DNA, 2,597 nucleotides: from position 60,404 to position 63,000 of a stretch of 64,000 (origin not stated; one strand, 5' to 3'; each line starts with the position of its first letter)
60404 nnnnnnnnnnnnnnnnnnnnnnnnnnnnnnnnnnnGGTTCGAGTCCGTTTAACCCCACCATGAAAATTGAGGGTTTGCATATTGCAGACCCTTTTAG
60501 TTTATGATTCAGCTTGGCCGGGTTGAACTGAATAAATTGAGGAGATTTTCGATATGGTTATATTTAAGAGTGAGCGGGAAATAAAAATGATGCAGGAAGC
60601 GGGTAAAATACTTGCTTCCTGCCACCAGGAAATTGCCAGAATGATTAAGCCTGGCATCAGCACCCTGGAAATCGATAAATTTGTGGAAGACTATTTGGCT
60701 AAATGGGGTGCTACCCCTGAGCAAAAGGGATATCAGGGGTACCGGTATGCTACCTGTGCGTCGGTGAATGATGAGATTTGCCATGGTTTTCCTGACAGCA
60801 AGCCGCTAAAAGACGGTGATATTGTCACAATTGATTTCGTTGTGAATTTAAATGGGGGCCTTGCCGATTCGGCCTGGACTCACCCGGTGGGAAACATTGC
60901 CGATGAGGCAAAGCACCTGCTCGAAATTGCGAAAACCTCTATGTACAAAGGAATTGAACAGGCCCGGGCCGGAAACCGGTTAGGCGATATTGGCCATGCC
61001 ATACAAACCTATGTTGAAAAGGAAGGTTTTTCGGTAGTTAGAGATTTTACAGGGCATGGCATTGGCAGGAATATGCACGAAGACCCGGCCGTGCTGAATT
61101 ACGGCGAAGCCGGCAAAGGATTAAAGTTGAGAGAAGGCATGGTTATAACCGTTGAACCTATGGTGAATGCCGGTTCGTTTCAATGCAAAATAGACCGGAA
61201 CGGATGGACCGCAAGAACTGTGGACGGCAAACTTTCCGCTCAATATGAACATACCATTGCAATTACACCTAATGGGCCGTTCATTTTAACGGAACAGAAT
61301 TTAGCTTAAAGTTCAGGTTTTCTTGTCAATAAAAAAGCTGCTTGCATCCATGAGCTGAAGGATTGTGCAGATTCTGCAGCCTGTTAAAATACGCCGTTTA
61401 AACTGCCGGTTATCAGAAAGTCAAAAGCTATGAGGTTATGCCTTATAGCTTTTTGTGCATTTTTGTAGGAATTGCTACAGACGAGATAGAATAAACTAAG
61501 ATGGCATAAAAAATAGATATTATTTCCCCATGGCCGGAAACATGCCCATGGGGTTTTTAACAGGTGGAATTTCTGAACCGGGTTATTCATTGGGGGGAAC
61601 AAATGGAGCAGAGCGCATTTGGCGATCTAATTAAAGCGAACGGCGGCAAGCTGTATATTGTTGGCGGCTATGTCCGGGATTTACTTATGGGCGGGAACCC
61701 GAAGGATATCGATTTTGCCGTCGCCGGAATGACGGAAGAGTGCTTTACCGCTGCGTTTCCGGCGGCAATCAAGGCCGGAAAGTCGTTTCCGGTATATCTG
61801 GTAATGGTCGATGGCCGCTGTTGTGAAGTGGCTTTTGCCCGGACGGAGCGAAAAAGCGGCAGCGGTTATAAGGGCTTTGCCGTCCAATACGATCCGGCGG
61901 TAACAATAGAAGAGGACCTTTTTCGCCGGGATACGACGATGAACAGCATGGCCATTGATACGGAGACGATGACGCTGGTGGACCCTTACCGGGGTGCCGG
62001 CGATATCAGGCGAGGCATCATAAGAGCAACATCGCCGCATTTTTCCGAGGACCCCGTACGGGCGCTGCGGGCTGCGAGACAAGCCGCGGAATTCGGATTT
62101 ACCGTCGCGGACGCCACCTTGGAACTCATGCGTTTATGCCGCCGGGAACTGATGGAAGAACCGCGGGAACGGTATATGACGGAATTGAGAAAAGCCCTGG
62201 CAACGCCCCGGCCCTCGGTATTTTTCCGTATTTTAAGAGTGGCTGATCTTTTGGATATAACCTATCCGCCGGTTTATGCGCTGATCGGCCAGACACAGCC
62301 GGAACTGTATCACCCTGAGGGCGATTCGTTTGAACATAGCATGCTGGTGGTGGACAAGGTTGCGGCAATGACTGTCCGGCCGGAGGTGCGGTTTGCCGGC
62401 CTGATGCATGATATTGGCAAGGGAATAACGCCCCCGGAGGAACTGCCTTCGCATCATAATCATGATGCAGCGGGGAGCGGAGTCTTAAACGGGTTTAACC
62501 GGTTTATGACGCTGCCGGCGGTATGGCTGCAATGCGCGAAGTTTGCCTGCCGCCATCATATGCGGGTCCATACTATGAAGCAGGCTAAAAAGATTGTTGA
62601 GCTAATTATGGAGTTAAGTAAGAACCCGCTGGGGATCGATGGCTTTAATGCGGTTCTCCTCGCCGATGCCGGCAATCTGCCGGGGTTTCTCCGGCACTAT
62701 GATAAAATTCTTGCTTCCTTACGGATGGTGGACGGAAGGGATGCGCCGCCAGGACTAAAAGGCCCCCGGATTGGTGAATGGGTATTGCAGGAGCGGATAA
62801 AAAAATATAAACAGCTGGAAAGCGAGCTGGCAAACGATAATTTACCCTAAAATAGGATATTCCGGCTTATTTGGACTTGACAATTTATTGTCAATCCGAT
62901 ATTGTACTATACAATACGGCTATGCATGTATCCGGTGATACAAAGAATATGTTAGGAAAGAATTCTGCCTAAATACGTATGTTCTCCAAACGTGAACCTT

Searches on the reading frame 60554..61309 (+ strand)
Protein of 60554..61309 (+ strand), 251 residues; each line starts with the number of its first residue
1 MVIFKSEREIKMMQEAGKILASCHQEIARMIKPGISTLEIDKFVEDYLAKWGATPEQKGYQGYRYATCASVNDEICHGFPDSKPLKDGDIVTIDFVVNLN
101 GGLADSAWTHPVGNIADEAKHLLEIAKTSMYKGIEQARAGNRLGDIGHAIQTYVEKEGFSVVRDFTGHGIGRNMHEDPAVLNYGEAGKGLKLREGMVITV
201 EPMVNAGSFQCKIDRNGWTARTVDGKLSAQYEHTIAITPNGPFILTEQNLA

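Call 21: search_protein_families(library=pfam, proteins=[window:60554-61309:+])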
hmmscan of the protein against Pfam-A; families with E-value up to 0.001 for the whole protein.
window:60554-61309:+ (251 aa): 1 family
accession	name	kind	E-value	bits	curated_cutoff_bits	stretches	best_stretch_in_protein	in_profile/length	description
PF00557.29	Peptidase_M24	-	9.4e-52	176.2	23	1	12-239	2-208/208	Metallopeptidase family M24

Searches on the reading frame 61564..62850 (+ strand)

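Call 21: search_protein_families(library=pfam, proteins=[window:61564-62850:+])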
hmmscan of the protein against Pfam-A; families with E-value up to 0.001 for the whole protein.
window:61564-62850:+ (428 aa): 3 families
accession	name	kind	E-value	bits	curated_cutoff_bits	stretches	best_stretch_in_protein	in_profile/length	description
PF01743.26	PolyA_pol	-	5.5e-24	85.3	23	1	30-154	1-126/126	Poly A polymerase head domain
PF12627.12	PolyA_pol_RNAbd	-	1.8e-08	34.4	22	1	178-235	1-58/64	Probable RNA and SrmB- binding site of polymerase A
PF01966.28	HD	-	1.1e-06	29.3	22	1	256-334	2-88/116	HD domain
